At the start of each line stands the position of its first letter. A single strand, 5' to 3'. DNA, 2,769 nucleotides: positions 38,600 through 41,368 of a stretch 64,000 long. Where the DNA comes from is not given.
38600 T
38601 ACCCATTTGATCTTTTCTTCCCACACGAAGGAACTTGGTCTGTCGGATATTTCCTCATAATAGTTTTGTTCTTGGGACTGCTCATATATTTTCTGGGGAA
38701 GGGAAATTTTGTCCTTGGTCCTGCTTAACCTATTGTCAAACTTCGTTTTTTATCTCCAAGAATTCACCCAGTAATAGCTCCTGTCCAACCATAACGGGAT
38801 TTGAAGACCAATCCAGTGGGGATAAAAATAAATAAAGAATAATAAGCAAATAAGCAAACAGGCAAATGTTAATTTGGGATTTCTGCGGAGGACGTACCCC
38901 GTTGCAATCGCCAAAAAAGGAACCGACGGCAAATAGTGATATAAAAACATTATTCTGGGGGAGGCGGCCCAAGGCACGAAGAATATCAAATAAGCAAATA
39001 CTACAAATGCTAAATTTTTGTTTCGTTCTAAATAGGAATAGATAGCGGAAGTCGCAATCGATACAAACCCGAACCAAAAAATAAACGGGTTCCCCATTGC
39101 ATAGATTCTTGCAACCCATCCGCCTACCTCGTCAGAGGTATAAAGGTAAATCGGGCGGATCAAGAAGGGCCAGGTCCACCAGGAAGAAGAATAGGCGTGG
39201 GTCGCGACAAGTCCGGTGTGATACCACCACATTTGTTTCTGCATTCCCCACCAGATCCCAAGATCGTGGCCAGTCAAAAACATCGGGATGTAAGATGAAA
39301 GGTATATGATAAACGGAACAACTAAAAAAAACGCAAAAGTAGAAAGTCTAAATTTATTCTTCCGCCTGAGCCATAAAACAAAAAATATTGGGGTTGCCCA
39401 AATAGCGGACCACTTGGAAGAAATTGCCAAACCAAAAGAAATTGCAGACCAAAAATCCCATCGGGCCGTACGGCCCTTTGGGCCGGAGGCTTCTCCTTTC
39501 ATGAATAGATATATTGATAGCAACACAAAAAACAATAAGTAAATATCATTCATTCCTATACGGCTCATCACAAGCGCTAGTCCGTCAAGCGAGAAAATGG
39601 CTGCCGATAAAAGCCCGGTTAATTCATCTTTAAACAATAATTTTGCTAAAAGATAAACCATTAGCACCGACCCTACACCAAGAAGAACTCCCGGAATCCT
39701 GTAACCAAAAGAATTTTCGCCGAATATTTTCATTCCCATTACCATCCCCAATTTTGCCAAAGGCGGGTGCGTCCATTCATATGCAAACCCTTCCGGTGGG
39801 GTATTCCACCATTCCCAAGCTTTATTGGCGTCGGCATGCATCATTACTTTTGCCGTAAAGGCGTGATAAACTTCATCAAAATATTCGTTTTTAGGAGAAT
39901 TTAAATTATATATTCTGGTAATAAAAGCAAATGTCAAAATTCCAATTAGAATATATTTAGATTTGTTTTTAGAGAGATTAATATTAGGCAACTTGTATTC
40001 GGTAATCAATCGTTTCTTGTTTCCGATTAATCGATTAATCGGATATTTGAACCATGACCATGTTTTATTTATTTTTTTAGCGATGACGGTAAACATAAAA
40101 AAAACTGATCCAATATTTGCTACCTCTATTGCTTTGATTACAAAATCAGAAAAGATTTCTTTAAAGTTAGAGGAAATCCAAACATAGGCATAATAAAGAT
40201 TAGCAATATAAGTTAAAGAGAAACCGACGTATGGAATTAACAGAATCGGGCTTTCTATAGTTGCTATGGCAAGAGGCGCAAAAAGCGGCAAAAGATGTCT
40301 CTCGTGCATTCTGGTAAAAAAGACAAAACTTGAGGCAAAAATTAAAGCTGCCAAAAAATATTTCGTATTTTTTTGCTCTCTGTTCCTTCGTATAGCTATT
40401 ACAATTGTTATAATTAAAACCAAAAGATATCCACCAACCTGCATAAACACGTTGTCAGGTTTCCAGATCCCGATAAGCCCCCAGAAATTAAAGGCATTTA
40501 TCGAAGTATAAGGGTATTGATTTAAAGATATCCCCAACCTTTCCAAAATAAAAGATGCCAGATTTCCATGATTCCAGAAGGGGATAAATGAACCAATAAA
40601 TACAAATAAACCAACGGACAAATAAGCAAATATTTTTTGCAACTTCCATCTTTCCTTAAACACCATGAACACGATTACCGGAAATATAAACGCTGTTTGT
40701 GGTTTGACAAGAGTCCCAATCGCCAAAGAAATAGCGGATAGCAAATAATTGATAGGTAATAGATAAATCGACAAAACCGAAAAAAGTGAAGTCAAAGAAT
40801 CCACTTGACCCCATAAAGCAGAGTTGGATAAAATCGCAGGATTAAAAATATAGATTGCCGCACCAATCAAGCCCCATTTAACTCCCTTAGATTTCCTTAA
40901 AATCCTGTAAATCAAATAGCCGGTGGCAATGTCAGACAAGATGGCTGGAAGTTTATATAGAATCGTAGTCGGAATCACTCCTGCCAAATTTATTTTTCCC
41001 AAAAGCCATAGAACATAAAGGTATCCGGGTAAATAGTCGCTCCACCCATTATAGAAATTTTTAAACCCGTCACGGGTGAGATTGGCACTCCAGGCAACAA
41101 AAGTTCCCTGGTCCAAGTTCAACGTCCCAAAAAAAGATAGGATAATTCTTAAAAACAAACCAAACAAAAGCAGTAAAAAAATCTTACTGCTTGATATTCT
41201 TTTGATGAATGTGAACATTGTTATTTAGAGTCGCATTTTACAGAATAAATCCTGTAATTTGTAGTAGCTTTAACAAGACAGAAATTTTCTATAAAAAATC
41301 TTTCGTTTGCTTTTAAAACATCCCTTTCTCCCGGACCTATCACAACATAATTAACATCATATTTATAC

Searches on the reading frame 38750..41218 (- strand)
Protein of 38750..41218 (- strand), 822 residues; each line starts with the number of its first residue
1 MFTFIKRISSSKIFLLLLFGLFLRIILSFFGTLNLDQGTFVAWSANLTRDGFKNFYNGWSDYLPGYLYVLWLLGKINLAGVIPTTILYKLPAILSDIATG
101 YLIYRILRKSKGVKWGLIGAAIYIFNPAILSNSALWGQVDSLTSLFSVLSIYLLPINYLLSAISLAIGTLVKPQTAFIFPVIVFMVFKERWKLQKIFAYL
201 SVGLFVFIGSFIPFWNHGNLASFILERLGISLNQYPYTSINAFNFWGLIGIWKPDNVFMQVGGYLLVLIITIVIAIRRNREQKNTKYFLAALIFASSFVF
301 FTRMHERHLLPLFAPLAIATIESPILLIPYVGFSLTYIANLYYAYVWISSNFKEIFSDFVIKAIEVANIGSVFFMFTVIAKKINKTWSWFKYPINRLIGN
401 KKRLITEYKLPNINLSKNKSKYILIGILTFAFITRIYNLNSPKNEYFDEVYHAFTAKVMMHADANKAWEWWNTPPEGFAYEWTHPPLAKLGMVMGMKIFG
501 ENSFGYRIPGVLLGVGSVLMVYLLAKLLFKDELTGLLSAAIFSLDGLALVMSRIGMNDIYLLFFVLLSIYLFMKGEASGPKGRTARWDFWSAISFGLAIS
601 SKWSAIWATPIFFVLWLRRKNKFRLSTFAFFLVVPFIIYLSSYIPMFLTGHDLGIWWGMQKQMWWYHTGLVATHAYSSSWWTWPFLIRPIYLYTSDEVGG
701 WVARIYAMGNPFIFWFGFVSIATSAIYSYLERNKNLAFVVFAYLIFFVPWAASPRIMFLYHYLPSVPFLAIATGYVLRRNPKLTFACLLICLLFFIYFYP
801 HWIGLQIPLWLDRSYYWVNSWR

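Call 9: search_protein_families(library=pfam, proteins=[window:38750-41218:-], max_evalue=0.0001)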
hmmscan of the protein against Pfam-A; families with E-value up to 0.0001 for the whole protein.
window:38750-41218:- (822 aa): 3 families
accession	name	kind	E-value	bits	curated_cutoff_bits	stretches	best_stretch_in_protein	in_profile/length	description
PF02366.24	PMT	-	9e-22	78.3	22.7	1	428-645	4-239/245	Dolichyl-phosphate-mannose-protein mannosyltransferase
PF13231.12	PMT_2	-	4.3e-21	76.2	26.1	2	484-638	2-159/160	Dolichyl-phosphate-mannose-protein mannosyltransferase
PF16192.10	PMT_4TMC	-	7.3e-18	65.2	32.4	1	656-821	5-202/202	C-terminal four TMM region of protein-O-mannosyltransferase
